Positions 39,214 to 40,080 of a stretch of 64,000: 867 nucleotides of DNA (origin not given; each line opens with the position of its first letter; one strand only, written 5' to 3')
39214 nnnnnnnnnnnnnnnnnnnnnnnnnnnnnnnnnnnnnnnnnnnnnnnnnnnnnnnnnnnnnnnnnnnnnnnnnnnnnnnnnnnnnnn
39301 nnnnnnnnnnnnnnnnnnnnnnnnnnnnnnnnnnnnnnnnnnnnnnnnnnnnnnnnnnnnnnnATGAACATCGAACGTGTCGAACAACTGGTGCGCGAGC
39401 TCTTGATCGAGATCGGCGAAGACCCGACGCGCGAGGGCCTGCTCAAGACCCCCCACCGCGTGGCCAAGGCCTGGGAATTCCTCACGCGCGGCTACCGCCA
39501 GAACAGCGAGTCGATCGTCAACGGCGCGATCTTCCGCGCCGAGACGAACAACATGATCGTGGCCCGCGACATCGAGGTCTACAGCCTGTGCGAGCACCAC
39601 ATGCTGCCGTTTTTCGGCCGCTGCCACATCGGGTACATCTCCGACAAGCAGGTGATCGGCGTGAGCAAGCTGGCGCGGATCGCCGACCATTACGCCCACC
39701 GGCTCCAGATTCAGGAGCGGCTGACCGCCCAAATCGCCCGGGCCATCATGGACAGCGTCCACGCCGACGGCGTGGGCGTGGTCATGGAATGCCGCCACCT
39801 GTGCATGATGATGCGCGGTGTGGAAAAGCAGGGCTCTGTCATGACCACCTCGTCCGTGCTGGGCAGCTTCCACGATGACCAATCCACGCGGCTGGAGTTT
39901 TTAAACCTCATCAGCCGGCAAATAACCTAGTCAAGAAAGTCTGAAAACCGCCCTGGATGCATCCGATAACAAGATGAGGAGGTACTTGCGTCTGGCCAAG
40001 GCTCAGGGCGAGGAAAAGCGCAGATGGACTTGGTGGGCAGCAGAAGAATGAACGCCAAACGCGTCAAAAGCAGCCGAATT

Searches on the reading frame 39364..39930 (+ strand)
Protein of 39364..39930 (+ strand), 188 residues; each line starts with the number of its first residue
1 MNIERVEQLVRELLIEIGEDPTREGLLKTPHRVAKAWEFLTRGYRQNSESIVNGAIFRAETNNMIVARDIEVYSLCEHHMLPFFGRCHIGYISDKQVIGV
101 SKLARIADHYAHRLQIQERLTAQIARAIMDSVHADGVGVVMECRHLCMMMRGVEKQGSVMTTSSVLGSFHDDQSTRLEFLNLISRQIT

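Call 72: search_protein_families(library=pfam, proteins=[window:39364-39930:+], max_evalue=0.0001)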
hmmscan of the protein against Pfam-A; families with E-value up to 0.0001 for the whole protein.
window:39364-39930:+ (188 aa): 1 family
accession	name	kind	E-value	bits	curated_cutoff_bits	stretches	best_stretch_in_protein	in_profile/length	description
PF01227.27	GTP_cyclohydroI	-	2.3e-72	242.6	27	1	7-183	2-178/179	GTP cyclohydrolase I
